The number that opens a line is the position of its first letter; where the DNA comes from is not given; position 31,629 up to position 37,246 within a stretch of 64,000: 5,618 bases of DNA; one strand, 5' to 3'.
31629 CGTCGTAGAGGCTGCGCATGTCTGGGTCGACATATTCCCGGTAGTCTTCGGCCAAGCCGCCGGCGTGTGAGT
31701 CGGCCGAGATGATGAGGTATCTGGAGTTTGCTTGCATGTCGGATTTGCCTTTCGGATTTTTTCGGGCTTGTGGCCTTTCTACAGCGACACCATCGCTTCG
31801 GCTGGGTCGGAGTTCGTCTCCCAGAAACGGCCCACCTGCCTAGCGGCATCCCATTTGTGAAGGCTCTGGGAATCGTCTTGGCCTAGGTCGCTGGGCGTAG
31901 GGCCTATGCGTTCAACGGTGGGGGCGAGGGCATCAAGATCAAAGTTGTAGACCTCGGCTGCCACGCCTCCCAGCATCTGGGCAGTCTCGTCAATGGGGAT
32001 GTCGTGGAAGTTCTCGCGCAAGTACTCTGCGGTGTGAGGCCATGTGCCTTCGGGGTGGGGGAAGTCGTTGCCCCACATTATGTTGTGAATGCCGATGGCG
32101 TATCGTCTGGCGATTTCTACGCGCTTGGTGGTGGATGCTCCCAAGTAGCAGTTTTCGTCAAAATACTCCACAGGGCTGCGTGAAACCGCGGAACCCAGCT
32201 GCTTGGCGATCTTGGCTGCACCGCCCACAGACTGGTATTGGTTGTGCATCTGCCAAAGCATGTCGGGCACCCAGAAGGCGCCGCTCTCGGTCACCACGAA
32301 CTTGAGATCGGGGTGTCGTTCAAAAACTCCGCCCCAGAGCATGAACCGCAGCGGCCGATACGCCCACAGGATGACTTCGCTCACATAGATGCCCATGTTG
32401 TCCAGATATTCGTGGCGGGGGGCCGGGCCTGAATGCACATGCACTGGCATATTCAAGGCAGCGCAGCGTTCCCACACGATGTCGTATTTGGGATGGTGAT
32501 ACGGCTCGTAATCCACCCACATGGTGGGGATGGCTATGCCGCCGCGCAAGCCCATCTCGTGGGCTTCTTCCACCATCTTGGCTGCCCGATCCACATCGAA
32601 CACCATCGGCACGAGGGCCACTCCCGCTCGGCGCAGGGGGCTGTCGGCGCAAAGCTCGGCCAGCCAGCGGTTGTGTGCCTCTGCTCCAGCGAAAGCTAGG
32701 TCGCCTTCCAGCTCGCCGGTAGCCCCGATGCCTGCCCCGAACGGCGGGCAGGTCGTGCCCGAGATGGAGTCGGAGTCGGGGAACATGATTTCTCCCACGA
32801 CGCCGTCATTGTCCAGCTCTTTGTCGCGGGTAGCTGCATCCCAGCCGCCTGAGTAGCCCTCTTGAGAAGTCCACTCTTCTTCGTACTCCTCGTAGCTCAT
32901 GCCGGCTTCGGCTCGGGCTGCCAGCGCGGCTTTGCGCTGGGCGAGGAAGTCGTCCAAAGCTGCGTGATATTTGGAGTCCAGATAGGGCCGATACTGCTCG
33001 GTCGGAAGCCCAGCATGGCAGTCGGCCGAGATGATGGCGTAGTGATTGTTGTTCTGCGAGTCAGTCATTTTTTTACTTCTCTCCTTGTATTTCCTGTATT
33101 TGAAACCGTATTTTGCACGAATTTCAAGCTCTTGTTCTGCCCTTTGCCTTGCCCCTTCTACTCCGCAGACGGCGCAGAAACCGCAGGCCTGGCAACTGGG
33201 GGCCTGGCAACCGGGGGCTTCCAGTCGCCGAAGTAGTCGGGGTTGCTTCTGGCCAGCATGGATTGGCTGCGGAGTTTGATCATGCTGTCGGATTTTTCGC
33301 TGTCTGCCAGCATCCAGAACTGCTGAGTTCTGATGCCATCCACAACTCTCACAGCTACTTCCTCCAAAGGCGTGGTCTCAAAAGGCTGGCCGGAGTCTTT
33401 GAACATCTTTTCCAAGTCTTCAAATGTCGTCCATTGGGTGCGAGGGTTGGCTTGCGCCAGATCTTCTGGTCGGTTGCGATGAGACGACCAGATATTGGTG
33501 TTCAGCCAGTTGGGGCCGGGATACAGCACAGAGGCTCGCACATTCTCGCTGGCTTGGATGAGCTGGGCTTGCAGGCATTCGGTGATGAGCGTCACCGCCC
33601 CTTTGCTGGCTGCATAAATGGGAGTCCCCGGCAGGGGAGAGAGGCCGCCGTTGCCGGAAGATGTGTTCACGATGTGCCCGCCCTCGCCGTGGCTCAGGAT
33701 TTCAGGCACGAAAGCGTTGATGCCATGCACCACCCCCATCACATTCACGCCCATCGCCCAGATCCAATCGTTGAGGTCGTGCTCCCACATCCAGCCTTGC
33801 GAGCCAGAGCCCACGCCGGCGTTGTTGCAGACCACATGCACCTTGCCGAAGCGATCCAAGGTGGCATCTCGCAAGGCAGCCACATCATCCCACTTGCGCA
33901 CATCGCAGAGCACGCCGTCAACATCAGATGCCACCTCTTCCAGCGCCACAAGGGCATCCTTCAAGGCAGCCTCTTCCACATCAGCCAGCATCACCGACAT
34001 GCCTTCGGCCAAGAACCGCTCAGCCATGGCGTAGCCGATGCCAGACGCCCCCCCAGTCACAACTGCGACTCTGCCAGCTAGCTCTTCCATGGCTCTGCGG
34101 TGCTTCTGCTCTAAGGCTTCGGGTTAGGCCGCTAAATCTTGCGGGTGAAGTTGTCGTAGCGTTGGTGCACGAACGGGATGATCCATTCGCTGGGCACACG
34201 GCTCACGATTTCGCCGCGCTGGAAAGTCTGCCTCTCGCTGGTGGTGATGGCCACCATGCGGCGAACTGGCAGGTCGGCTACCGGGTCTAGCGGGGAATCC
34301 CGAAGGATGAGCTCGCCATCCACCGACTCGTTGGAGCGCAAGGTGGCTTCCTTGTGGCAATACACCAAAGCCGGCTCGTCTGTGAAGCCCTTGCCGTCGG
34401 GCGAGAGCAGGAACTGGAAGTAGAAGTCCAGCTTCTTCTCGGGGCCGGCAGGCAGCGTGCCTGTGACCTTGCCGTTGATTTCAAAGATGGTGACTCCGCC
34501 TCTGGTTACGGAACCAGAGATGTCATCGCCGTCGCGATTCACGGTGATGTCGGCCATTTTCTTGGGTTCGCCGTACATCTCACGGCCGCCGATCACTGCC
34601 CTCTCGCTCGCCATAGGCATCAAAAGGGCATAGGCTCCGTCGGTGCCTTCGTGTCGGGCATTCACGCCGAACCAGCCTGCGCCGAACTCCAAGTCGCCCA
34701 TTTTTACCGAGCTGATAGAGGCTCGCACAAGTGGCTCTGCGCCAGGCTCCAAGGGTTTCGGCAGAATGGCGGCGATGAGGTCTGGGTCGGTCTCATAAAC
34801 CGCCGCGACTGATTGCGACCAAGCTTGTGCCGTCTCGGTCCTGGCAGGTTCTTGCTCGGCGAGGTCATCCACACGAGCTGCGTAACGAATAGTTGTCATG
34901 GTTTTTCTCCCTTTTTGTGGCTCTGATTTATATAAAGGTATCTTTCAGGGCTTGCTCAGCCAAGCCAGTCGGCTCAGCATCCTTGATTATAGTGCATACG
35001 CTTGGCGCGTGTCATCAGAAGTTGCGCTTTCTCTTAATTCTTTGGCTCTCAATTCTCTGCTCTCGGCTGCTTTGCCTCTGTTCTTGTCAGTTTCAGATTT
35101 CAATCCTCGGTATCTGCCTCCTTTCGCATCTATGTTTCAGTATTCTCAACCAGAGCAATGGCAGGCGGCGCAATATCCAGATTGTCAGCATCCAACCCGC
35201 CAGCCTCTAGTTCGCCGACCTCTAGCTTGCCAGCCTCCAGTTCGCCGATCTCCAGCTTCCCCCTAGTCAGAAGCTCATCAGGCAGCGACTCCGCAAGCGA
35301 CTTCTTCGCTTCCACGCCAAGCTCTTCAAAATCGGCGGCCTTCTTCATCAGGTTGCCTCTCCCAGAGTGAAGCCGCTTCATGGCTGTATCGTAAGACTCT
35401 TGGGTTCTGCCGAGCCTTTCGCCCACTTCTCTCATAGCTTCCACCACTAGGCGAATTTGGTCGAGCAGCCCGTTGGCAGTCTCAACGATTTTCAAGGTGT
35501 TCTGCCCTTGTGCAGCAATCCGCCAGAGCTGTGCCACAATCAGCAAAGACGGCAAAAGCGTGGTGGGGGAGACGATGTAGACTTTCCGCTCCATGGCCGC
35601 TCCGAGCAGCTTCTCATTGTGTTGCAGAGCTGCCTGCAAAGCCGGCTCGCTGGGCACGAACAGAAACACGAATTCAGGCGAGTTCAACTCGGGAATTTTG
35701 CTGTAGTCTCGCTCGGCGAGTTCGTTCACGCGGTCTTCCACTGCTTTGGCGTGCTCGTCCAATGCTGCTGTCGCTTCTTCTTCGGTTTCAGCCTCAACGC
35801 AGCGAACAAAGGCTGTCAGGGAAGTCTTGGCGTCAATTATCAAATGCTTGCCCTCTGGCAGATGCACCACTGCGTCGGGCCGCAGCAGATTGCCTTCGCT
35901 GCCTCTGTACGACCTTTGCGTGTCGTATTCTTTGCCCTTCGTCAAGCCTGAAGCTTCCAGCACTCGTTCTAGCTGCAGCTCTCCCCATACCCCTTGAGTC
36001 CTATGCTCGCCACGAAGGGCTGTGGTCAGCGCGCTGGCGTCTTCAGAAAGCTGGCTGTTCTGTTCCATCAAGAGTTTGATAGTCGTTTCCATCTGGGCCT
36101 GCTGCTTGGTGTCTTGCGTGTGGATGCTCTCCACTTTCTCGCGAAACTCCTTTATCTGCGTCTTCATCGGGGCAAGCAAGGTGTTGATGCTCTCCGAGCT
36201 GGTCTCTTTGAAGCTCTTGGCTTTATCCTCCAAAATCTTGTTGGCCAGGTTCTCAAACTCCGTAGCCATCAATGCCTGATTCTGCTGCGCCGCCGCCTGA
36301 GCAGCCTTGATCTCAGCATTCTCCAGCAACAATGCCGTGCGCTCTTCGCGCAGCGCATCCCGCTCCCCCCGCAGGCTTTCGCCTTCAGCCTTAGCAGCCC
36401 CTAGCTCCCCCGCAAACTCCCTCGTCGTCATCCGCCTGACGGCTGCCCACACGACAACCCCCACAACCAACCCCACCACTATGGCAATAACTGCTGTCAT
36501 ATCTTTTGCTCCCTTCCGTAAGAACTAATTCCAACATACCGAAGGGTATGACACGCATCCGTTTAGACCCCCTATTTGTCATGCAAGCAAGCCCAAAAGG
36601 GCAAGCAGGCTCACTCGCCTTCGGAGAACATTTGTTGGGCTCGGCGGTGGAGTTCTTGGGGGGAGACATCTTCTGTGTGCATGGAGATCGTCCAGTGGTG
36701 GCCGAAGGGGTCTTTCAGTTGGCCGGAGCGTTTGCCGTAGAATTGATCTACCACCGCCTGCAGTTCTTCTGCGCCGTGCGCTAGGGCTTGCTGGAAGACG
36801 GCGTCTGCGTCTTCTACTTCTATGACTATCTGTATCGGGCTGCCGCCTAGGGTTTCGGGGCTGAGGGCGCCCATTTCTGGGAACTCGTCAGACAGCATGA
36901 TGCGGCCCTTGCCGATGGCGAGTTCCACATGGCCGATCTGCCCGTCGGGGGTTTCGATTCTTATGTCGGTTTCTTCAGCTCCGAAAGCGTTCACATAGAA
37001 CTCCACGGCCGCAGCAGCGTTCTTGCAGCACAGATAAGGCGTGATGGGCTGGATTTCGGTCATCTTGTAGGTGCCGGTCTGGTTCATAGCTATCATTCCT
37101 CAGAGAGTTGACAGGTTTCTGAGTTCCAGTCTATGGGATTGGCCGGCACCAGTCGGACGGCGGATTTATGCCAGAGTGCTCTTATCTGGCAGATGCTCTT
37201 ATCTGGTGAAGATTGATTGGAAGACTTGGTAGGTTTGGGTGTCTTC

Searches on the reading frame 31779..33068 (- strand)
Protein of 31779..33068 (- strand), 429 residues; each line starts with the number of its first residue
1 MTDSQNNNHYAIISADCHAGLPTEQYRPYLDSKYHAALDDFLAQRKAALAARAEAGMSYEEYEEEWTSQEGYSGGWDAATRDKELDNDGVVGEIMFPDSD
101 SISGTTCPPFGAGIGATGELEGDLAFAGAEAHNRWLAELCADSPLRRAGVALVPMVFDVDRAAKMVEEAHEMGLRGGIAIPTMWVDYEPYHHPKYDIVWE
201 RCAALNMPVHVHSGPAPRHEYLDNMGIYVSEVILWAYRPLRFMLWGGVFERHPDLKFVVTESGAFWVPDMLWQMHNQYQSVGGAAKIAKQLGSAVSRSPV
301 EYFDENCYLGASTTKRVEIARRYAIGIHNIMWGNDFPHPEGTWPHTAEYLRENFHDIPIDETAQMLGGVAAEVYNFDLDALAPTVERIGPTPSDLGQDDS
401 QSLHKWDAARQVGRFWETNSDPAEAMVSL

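Call 17: search_protein_families(library=ncbifam, max_evalue=0.00001, proteins=[window:31779-33068:-])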
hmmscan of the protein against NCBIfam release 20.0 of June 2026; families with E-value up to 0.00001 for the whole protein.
window:31779-33068:- (429 aa): 0 families

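Call 77: search_protein_families(library=pfam, max_evalue=0.001, proteins=[window:31779-33068:-])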
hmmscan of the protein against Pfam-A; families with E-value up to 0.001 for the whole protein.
window:31779-33068:- (429 aa): 1 family
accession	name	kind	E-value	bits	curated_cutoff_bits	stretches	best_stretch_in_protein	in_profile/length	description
PF04909.20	Amidohydro_2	-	1.2e-23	84.8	26.4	1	110-376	43-289/289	Amidohydrolase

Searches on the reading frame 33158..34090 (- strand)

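Call 77: search_protein_families(library=pfam, max_evalue=0.001, proteins=[window:33158-34090:-])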
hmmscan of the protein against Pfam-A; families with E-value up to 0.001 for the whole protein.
window:33158-34090:- (310 aa): 3 families
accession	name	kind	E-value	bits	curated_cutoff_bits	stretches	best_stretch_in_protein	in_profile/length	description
PF00106.31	adh_short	-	1.1e-41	142.9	26.6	1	7-193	1-181/195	short chain dehydrogenase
PF13561.12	adh_short_C2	-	1.7e-30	106.8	27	1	15-217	3-200/236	Enoyl-(Acyl carrier protein) reductase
PF08659.16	KR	-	5.8e-06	26.8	22.6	1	10-148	4-139/180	KR domain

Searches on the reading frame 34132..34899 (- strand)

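Call 77: search_protein_families(library=pfam, max_evalue=0.001, proteins=[window:34132-34899:-])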
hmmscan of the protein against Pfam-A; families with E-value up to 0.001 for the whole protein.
window:34132-34899:- (255 aa): 1 family
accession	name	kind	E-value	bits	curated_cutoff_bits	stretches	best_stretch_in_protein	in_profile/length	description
PF06314.16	ADC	-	2e-43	149.1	29.8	1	27-233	20-235/238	Acetoacetate decarboxylase (ADC)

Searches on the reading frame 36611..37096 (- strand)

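Call 77: search_protein_families(library=pfam, max_evalue=0.001, proteins=[window:36611-37096:-])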
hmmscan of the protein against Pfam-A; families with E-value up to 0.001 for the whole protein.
window:36611-37096:- (161 aa): 3 families
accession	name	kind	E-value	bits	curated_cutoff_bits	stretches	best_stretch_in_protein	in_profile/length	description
PF00903.31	Glyoxalase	-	9.5e-14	52.3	20.6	1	22-136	7-120/121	Glyoxalase/Bleomycin resistance protein/Dioxygenase superfamily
PF18029.7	Glyoxalase_6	-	2.1e-06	28.8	23.6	1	24-137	6-105/106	Glyoxalase-like domain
PF22656.2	At5g48480-like_N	-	0.00048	20.3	27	0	26-44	8-26/59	Glyoxalase At5g48480-like, N-terminal domain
